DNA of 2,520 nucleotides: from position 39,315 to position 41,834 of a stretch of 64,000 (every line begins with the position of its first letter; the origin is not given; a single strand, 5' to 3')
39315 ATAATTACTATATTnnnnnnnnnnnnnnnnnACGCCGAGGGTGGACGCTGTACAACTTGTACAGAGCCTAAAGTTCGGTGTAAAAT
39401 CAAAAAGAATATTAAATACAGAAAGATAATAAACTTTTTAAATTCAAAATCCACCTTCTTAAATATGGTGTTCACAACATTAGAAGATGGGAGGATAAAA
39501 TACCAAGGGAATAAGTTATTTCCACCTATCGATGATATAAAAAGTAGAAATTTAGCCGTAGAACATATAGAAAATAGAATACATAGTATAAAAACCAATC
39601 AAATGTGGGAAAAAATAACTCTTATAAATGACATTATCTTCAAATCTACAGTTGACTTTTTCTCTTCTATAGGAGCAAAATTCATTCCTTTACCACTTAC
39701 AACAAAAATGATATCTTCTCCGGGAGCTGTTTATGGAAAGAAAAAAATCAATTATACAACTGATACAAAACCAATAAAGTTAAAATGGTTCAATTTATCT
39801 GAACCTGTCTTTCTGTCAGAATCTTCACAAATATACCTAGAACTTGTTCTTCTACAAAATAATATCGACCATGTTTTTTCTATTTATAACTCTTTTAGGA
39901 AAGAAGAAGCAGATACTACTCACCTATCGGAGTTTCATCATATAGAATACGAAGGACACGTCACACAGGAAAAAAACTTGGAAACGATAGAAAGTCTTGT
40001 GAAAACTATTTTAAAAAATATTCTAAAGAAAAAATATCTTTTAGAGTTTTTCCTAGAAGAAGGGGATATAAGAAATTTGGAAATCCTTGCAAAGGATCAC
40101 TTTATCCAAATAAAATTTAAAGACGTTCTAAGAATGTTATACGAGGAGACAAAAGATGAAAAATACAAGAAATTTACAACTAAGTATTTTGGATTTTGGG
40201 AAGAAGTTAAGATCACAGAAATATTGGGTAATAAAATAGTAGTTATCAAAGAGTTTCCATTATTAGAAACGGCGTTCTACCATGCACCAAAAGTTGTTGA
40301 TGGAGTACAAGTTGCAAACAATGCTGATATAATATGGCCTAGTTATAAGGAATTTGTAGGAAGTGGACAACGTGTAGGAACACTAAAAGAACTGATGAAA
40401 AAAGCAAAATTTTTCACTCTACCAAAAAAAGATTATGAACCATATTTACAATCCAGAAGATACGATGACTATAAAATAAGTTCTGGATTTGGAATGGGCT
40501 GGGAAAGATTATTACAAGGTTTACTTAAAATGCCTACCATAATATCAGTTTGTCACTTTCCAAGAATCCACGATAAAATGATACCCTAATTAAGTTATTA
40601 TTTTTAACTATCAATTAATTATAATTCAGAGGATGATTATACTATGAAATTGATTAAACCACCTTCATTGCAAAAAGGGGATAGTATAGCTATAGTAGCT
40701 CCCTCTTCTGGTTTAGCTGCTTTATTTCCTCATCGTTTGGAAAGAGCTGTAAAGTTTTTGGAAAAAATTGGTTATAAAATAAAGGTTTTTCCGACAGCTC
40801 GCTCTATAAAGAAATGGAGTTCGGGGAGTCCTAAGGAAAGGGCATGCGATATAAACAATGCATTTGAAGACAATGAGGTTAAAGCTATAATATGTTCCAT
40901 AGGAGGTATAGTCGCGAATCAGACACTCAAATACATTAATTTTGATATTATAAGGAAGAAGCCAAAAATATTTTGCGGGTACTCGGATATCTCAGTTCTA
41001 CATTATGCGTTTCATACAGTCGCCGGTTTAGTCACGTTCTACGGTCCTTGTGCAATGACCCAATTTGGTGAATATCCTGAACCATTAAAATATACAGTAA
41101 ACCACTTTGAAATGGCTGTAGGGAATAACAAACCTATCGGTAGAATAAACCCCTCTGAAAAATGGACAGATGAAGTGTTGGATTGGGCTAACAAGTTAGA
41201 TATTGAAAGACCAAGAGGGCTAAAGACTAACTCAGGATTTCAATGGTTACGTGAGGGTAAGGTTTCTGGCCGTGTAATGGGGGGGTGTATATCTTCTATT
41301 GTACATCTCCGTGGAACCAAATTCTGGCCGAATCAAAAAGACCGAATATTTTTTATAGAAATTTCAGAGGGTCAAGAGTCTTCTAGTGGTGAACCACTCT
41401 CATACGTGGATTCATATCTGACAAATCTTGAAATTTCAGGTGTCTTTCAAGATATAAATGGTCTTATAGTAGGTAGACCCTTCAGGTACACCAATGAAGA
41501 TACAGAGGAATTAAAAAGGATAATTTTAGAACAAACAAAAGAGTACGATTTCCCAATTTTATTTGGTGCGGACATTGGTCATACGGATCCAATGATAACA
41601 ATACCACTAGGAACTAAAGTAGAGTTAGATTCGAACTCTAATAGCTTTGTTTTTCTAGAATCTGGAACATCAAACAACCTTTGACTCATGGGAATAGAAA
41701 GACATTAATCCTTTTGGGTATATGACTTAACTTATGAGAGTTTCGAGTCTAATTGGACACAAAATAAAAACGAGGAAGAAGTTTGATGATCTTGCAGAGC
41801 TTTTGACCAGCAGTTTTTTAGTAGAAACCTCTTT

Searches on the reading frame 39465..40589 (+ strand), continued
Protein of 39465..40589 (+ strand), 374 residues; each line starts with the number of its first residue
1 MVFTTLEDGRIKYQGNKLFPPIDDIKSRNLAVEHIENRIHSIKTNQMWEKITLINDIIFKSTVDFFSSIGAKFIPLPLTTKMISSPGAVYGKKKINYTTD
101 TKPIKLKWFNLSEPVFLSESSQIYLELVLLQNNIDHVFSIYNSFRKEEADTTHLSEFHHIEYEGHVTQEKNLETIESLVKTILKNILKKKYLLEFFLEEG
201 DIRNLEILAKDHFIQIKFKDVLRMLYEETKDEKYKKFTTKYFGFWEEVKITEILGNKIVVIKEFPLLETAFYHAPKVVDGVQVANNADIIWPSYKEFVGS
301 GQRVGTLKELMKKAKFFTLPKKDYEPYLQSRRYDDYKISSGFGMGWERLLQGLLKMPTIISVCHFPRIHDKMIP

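Call 100: find_related_loci(query=A4, collection=viral_contigs, flank=10000)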
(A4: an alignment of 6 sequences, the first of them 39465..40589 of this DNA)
Query A4 (374 aa) in viral_contigs; peptide patterns used: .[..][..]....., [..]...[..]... (x = any residue, [..] = any of these).
59 stretches matched a pattern; 2 encode a relative of the query (tblastn E <= 1e-3); 2 distinct loci.
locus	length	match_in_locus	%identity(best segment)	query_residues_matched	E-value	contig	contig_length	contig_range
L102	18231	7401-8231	27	105-374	2e-21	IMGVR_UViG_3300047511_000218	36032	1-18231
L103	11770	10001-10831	29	105-374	3e-21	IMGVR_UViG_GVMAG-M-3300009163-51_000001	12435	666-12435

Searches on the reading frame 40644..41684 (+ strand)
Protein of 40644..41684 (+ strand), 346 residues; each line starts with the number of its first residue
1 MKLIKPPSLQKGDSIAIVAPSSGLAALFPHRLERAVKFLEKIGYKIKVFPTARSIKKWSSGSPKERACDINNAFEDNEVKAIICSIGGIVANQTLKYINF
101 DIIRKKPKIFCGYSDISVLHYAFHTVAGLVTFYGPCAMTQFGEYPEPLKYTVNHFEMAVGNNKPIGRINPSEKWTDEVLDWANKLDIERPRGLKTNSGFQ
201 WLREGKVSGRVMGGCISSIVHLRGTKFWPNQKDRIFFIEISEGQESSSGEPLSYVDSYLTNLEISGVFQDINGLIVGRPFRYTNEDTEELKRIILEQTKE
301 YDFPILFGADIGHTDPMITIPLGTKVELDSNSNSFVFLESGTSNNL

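Call 3: search_protein_families(library=pfam, proteins=[window:40644-41684:+], max_evalue=0.01)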
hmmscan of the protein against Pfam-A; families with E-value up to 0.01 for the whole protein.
window:40644-41684:+ (346 aa): 2 families
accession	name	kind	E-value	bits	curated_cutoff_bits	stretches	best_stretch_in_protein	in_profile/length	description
PF02016.21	Peptidase_S66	-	3.7e-37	127.6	25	1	15-134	1-121/121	LD-carboxypeptidase N-terminal domain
PF17676.7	Peptidase_S66C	-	1.7e-28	100.1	23.7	1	208-328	1-120/120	LD-carboxypeptidase C-terminal domain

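Call 4: search_protein_families(library=ncbifam, proteins=[window:40644-41684:+], max_evalue=0.01)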
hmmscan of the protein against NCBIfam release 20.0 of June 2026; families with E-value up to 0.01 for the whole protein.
window:40644-41684:+ (346 aa): 1 family
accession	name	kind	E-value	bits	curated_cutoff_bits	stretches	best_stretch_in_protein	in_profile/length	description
NF008424.0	PRK11253.1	equivalog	2.6e-26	92.4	378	1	13-338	5-299/308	muramoyltetrapeptide carboxypeptidase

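Call 29: search_solved_structures(query=window:40644-41684:+, max_evalue=0.001, show_alignments=3)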
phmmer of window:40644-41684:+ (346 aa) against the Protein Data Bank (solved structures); distinct sequences matched with E-value up to 0.001: 27.
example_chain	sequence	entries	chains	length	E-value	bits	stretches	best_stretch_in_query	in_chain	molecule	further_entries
5f9m_A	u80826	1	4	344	1.3e-64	221.8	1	3-342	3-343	MccC family protein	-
5f5x_A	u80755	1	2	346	1.3e-64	221.8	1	3-342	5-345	MccC family protein Ba3275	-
5f1y_A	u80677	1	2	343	1.6e-64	221.5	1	3-342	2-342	MccC family protein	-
5jyb_A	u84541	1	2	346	2e-62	214.6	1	3-342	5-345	MccC family protein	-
4e5s_A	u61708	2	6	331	7e-59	203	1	5-331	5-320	MccFlike protein (BA_5613) | LD-carboxypeptidase family protein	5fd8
5usd_A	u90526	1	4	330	7.5e-59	202.9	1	5-331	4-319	Peptidase S66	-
3gjz_A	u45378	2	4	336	4.3e-46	160.9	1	6-339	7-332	Microcin immunity protein MccF | Microcin C7 self-immunity protein mccF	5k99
3tyx_A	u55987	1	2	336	5.9e-46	160.5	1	6-339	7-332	Microcin immunity protein MccF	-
3u1b_A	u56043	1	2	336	6.7e-46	160.3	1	6-339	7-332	Microcin immunity protein MccF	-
3t5m_A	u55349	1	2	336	1.1e-45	159.5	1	6-339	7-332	Microcin immunity protein MccF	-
4h1h_A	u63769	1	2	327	1.2e-44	156.1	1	6-334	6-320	Lmo1638 protein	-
3sr3_A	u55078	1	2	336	2.5e-44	155.1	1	6-339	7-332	Microcin immunity protein MccF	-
4jvo_A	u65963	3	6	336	2.8e-44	155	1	6-339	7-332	Microcin immunity protein MccF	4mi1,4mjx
4inj_A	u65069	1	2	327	3.2e-44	154.8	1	6-334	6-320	Lmo1638 protein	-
3tla_A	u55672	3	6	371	1e-43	153.1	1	9-337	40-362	MccF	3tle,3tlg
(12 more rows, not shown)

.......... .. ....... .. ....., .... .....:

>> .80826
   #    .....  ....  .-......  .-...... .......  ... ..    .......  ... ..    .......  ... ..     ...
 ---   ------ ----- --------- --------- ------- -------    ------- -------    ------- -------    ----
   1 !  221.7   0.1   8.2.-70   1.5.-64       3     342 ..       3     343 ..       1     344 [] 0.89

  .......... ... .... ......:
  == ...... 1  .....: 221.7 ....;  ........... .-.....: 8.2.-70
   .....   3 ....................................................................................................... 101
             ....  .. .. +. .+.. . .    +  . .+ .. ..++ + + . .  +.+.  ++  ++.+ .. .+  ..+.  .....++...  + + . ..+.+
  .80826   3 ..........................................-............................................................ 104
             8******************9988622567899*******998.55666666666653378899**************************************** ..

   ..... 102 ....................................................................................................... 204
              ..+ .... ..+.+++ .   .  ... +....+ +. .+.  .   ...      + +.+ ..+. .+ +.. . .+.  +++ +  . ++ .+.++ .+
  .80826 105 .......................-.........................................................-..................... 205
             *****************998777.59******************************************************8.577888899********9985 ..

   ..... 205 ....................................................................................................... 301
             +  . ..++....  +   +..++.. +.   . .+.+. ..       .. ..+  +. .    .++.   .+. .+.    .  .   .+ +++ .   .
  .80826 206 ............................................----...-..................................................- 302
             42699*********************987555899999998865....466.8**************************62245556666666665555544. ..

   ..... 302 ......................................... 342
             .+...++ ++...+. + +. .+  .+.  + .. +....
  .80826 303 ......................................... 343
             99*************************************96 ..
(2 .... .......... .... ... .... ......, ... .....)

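Call 73: search_protein_families(library=padloc, proteins=[window:40644-41684:+], max_evalue=0.001)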
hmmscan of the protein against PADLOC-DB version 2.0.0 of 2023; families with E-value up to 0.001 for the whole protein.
window:40644-41684:+ (346 aa): 0 families
